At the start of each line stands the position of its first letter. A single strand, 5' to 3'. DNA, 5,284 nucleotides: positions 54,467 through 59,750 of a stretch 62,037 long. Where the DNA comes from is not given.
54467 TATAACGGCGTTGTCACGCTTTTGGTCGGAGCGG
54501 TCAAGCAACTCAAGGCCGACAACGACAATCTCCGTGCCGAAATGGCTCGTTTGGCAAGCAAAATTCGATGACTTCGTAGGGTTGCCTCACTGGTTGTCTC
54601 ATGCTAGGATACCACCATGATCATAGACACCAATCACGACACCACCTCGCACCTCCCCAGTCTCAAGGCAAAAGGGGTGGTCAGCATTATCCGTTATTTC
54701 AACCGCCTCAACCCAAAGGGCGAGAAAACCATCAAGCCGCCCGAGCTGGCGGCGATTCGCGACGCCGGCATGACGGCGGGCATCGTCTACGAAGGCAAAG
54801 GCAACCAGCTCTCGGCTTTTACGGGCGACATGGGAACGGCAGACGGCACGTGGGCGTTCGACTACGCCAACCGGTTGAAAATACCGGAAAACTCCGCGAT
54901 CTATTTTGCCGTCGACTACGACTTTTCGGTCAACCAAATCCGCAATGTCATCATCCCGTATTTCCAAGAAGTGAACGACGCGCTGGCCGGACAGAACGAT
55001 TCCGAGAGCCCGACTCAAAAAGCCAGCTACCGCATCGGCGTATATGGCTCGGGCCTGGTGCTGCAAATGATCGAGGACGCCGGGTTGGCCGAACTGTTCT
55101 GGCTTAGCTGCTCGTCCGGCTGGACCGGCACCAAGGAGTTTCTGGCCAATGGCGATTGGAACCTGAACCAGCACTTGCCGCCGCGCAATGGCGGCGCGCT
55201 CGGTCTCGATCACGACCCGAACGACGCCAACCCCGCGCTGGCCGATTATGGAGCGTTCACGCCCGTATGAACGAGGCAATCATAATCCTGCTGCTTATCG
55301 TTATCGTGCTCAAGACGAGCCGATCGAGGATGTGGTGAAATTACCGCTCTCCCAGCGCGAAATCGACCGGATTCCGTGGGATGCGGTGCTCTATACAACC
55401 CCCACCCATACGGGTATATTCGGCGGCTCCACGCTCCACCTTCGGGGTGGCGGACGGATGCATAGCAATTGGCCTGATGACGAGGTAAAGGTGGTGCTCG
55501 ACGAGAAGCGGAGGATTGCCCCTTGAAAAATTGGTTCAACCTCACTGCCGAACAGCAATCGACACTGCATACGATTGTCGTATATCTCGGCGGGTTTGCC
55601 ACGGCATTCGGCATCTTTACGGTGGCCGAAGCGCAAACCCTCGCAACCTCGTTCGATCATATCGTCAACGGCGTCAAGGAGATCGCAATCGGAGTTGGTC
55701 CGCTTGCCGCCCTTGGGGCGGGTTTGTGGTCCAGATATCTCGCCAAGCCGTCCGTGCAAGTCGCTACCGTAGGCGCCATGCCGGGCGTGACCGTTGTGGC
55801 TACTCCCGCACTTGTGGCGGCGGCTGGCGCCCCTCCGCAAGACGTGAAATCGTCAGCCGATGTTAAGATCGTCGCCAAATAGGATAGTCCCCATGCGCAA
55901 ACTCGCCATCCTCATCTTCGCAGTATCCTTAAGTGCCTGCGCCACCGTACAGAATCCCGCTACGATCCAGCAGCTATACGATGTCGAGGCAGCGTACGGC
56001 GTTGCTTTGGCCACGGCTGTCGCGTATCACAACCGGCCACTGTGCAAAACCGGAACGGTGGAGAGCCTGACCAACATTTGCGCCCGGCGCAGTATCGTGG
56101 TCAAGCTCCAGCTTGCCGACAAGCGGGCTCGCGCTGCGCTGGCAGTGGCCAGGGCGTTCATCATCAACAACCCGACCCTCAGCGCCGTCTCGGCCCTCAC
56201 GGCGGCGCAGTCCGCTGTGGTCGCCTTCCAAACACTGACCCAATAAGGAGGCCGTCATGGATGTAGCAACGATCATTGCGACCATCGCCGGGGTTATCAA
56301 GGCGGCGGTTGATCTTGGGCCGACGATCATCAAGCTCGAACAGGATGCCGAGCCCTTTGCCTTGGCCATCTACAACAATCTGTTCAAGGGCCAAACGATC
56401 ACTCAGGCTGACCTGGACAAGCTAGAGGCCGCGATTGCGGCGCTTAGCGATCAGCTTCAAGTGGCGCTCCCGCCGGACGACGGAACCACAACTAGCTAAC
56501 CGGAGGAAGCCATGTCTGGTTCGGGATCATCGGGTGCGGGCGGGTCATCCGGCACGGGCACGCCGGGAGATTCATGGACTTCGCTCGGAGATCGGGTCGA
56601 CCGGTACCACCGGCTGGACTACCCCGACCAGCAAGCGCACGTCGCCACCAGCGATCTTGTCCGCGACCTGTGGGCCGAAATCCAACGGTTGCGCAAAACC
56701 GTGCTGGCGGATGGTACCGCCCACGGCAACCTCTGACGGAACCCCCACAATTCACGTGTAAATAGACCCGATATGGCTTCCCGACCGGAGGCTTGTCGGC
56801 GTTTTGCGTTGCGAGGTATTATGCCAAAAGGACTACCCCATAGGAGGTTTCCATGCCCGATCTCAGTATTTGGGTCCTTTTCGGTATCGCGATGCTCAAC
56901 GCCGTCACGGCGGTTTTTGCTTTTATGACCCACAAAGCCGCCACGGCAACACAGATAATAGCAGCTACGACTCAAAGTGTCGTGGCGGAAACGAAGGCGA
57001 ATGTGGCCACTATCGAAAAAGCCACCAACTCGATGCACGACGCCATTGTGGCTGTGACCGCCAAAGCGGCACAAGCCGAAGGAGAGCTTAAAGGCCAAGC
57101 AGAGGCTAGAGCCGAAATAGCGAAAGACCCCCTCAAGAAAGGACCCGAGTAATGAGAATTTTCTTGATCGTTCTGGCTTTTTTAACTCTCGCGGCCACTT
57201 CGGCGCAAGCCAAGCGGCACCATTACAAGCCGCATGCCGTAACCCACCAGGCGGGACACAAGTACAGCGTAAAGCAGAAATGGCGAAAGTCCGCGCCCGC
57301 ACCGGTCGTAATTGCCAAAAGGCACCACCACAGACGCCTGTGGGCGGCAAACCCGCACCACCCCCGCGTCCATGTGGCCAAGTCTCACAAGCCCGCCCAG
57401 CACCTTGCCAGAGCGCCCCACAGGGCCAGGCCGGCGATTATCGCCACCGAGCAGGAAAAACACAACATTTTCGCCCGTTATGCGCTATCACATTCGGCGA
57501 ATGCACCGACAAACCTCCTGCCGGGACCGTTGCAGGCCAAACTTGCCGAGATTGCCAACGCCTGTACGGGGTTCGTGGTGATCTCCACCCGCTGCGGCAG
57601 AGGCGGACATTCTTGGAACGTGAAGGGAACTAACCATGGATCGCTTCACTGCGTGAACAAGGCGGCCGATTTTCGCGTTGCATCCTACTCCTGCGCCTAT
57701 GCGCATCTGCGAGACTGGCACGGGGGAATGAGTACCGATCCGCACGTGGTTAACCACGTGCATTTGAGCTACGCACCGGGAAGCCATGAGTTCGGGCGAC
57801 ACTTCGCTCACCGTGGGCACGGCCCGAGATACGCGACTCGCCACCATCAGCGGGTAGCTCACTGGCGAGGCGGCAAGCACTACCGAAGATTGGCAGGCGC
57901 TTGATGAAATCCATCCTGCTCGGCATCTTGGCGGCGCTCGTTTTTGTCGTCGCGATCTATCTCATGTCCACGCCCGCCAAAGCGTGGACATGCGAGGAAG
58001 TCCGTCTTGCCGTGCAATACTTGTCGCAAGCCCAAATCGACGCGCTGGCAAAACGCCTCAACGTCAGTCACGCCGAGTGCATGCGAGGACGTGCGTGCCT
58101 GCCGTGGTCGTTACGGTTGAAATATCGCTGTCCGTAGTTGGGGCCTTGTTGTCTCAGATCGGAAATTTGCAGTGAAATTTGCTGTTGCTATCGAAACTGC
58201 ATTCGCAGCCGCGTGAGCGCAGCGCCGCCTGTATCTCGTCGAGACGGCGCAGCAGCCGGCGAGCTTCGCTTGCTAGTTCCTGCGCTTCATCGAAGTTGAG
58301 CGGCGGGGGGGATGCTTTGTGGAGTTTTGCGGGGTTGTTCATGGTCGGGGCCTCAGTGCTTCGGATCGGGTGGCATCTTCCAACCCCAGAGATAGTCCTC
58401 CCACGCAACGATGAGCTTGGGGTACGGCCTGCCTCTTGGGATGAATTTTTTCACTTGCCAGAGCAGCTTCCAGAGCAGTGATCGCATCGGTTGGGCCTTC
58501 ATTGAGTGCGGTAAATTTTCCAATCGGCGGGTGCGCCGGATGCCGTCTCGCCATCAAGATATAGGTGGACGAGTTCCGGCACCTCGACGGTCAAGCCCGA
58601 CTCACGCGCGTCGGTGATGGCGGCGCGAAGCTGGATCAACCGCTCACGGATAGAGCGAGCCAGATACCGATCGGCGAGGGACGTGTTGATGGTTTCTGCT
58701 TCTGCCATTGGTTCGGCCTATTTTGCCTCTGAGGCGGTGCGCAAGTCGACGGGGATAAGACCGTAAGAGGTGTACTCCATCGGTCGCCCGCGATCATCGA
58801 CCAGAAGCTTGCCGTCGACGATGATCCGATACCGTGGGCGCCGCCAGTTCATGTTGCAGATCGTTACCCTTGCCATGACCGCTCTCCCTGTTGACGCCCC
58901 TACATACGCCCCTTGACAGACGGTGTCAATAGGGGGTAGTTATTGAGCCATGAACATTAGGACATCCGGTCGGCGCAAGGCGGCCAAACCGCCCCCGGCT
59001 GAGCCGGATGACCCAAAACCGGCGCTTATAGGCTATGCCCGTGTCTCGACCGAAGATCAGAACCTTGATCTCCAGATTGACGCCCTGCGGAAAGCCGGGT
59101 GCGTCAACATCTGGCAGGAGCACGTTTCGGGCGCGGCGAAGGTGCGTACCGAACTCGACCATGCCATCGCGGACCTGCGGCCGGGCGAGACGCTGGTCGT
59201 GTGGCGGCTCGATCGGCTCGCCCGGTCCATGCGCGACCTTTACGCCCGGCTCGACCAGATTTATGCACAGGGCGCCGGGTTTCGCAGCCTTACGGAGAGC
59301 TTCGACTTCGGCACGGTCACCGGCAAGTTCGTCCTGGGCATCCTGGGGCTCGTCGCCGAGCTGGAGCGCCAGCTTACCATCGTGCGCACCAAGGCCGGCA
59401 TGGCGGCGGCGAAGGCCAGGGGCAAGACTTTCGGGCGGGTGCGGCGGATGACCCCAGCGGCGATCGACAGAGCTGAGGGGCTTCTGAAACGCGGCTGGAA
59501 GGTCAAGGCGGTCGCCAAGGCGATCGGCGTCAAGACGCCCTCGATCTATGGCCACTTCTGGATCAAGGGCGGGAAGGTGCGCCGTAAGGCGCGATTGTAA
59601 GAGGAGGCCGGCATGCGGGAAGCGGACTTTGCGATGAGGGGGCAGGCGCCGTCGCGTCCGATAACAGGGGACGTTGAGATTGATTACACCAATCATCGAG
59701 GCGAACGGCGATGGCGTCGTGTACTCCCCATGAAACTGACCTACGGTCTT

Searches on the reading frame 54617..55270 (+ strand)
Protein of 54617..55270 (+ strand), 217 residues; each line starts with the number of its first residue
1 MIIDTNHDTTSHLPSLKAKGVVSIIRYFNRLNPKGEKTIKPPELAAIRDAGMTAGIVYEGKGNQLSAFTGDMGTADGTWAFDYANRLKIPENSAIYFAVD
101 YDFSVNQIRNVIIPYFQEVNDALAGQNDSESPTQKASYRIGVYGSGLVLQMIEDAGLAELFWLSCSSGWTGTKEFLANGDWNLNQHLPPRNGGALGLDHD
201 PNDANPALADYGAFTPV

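Call 33: search_protein_families(library=pfam, proteins=[window:54617-55270:+], max_evalue=0.01)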
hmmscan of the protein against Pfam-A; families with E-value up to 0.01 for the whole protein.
window:54617-55270:+ (217 aa): 1 family
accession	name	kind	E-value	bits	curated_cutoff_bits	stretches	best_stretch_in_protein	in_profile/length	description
PF08924.17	Rv2525c_GlyHyd-like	-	9.2e-29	101.4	27.2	1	16-185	3-157/198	Rv2525c-like, glycoside hydrolase-like domain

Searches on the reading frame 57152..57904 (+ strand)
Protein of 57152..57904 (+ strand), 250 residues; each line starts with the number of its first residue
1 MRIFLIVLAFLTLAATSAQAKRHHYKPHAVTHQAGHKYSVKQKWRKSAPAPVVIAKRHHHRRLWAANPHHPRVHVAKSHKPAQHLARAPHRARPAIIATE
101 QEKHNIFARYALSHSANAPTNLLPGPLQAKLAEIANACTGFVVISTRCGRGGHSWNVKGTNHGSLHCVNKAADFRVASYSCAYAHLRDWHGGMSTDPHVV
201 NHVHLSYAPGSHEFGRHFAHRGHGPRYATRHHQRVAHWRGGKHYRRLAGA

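Call 52: search_protein_families(library=pfam, proteins=[window:57152-57904:+], max_evalue=1)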
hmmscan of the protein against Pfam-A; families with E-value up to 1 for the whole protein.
window:57152-57904:+ (250 aa): 1 family
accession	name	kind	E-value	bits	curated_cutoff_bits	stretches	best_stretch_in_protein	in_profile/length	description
PF06954.16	Resistin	-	0.0083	17.1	25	1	132-173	40-79/88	Resistin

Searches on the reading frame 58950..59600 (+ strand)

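Call 52: search_protein_families(library=pfam, proteins=[window:58950-59600:+], max_evalue=1)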
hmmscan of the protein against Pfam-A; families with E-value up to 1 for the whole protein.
window:58950-59600:+ (216 aa): 4 families
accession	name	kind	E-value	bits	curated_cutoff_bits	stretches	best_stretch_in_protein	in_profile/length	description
PF00239.26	Resolvase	-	6e-40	137.1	23.3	1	27-159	2-144/145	Resolvase, N terminal domain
PF00440.29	TetR_N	-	0.0026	17.9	24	1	184-203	18-37/47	Bacterial regulatory proteins, tetR family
PF13384.12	HTH_23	-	0.097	13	24.6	1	178-200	13-35/50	Homeodomain-like domain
PF16021.10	PDCD7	-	0.25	11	27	1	38-86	19-68/306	Programmed cell death protein 7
